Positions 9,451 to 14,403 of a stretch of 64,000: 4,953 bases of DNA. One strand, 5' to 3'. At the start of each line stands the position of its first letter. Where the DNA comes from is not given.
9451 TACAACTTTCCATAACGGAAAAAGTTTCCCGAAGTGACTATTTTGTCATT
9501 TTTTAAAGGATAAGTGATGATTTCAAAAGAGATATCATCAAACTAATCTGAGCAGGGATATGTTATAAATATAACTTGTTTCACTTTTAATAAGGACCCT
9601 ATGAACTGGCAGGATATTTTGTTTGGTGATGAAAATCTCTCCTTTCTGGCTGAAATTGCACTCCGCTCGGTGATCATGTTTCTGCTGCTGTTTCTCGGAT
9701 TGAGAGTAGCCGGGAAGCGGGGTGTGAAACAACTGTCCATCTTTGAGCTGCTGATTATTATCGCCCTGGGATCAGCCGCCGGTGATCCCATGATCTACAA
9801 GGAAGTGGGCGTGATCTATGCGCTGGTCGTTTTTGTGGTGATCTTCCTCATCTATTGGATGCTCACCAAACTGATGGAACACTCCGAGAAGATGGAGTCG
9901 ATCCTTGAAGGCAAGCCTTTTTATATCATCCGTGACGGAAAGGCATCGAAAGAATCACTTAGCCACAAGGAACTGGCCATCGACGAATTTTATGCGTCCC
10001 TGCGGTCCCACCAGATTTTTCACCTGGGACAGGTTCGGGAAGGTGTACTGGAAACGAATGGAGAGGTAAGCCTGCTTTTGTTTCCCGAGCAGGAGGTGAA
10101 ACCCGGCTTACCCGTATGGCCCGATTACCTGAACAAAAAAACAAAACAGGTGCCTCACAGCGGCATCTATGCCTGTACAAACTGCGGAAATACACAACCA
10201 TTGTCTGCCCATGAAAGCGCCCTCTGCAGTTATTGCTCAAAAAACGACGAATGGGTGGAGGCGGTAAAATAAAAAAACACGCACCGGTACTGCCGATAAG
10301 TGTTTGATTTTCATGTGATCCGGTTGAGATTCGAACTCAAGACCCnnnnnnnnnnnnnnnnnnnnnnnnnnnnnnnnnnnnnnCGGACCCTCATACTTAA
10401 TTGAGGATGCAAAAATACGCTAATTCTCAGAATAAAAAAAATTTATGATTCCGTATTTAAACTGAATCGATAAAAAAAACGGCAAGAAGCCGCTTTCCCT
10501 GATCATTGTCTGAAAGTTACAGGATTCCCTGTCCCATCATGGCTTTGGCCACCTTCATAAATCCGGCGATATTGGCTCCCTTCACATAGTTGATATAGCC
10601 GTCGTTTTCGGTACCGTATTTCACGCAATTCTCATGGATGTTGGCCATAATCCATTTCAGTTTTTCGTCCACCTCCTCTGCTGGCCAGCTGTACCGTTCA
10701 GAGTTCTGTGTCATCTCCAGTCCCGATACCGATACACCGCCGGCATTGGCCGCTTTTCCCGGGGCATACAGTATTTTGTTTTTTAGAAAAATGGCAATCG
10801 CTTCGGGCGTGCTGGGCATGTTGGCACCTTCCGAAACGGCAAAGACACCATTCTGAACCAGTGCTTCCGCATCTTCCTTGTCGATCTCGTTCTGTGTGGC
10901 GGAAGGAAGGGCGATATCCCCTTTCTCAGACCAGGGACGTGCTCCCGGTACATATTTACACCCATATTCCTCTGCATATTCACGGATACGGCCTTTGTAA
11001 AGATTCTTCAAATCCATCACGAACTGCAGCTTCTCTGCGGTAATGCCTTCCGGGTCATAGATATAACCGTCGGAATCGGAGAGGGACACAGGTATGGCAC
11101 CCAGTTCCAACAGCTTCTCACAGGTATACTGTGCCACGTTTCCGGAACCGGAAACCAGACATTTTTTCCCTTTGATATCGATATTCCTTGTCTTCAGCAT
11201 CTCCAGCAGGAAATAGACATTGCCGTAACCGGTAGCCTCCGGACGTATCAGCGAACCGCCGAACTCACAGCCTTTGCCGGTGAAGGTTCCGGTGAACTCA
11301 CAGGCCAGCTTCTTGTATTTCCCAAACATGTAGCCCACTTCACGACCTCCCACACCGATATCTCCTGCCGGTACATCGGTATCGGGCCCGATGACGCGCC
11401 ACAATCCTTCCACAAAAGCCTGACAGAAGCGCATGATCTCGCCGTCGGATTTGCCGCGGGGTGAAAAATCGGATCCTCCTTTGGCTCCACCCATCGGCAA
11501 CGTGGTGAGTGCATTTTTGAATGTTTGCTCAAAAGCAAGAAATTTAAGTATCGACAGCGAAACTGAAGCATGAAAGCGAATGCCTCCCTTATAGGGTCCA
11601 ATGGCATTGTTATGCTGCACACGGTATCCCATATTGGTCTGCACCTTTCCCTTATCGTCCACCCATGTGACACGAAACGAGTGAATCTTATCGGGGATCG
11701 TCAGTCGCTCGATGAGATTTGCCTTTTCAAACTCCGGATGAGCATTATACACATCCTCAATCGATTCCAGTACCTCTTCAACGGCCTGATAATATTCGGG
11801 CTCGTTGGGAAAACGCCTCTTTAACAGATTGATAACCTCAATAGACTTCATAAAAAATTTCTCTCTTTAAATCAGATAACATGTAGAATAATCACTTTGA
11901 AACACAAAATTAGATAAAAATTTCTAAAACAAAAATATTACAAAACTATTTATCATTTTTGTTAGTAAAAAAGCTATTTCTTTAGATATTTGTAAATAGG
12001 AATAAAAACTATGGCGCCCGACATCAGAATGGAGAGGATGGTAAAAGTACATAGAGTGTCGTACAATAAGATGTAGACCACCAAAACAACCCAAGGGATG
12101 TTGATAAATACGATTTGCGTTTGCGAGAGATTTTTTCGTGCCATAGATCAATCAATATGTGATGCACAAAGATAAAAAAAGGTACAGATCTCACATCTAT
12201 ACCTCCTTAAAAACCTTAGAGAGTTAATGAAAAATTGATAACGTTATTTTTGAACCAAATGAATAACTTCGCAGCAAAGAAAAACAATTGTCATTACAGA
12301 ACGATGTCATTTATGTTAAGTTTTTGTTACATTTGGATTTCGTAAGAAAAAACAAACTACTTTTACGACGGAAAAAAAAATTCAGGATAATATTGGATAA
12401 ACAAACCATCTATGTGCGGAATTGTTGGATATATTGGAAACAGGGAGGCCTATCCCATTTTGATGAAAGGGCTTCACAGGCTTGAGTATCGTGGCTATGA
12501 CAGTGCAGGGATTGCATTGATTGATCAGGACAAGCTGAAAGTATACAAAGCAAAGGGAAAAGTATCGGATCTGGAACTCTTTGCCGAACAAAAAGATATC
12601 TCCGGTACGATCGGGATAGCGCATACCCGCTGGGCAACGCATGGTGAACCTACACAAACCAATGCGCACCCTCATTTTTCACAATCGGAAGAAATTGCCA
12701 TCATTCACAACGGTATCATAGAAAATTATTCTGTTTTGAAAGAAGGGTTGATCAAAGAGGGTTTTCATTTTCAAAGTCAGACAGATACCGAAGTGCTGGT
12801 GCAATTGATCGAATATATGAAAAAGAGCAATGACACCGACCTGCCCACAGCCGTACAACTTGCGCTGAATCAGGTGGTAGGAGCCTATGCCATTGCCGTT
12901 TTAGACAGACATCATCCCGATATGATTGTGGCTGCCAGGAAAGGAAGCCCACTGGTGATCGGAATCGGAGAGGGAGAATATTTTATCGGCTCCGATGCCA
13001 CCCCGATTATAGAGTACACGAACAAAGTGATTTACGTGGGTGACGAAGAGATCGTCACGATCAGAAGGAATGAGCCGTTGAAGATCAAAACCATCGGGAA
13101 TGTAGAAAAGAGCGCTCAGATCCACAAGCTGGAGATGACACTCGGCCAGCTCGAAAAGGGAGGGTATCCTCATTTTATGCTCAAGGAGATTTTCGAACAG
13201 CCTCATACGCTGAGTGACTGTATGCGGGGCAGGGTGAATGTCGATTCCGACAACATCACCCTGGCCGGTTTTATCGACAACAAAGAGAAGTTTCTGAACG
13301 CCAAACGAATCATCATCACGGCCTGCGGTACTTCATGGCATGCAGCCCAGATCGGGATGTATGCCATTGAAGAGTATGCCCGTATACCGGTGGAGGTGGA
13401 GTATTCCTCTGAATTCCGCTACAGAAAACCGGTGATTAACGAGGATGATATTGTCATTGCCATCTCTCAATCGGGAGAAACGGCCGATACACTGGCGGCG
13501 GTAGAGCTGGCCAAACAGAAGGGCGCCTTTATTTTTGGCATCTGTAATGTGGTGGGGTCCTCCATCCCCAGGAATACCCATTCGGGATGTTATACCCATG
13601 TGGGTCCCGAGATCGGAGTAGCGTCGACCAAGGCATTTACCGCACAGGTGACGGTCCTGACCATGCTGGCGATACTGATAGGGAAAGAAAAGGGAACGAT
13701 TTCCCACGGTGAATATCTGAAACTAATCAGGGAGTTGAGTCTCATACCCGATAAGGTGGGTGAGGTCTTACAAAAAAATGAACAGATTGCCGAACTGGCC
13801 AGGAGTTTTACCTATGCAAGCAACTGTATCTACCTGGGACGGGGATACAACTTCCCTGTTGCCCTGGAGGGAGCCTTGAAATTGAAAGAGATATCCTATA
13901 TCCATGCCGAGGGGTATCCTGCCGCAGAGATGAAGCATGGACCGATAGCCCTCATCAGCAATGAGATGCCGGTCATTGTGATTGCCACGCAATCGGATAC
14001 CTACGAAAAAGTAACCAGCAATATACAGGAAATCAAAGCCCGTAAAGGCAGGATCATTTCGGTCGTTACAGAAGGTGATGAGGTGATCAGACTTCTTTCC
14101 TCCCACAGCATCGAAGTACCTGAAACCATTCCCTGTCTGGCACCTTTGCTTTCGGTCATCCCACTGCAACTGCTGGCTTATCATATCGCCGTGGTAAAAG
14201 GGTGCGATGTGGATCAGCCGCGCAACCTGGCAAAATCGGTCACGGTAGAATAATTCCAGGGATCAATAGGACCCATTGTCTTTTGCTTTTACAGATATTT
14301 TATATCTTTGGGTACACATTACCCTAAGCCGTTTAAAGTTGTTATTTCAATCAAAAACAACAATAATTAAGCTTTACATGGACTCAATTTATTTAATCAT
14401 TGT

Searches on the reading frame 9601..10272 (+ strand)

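Call 60: search_protein_families(library=pfam, proteins=[window:9601-10272:+], max_evalue=0.00001)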
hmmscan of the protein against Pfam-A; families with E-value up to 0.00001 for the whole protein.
window:9601-10272:+ (223 aa): 1 family
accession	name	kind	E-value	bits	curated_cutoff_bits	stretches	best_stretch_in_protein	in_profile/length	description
PF04239.17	DUF421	-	3.7e-15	56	23.6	1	94-168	2-77/129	YetF C-terminal domain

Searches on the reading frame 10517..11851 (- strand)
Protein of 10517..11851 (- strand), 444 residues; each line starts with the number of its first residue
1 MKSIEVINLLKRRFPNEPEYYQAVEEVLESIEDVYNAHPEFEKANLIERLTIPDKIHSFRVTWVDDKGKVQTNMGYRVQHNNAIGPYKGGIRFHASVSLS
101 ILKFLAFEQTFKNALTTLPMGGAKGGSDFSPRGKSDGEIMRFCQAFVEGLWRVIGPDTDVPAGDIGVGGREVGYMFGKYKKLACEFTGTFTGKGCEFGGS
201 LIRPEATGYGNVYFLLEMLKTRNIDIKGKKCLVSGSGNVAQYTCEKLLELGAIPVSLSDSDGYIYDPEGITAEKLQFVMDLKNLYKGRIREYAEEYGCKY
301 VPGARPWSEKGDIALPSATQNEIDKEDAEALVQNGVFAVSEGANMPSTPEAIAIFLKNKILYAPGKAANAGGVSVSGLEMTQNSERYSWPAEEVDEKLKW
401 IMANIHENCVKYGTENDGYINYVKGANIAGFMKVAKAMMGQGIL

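Call 60: search_protein_families(library=pfam, proteins=[window:10517-11851:-], max_evalue=0.00001)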
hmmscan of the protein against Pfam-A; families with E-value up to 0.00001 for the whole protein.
window:10517-11851:- (444 aa): 2 families
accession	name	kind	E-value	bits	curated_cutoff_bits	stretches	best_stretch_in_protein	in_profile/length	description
PF00208.27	ELFV_dehydrog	-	6.4e-89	298.2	23.4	1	198-442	1-241/241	Glutamate/Leucine/Phenylalanine/Valine dehydrogenase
PF02812.23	ELFV_dehydrog_N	-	3.9e-51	172.6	25.3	1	53-181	1-129/129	Glu/Leu/Phe/Val dehydrogenase, dimerisation domain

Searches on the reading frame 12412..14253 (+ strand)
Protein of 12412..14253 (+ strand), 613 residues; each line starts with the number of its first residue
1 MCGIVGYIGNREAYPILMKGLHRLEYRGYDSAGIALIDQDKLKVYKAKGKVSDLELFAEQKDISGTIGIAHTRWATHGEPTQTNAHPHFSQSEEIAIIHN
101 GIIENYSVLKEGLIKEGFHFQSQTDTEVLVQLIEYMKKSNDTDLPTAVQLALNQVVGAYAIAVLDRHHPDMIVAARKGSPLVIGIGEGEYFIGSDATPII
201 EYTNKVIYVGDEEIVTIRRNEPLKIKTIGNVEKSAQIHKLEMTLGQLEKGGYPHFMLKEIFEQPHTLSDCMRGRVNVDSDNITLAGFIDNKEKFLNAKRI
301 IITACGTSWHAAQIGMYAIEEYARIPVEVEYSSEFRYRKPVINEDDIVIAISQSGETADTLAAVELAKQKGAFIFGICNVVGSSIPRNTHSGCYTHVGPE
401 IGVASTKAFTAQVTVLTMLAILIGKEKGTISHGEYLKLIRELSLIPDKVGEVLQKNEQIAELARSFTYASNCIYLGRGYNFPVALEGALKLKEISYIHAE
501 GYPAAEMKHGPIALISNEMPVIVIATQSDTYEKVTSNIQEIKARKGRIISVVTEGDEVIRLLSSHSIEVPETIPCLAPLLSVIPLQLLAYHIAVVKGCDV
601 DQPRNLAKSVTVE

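Call 60: search_protein_families(library=pfam, proteins=[window:12412-14253:+], max_evalue=0.00001)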
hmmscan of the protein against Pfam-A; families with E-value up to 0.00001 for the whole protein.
window:12412-14253:+ (613 aa): 4 families
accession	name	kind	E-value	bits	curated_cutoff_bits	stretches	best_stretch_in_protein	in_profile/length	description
PF01380.27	SIS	-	4.1e-62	208.2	25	2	294-421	2-130/131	SIS domain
PF13522.11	GATase_6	-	1.6e-20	73.9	27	1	64-194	9-129/130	Glutamine amidotransferase domain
PF13537.11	GATase_7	-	1.2e-13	51.6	25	1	81-196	9-118/123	Glutamine amidotransferase domain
PF13230.11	GATase_4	-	7.7e-06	25.5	23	0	55-150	61-155/272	Glutamine amidotransferases class-II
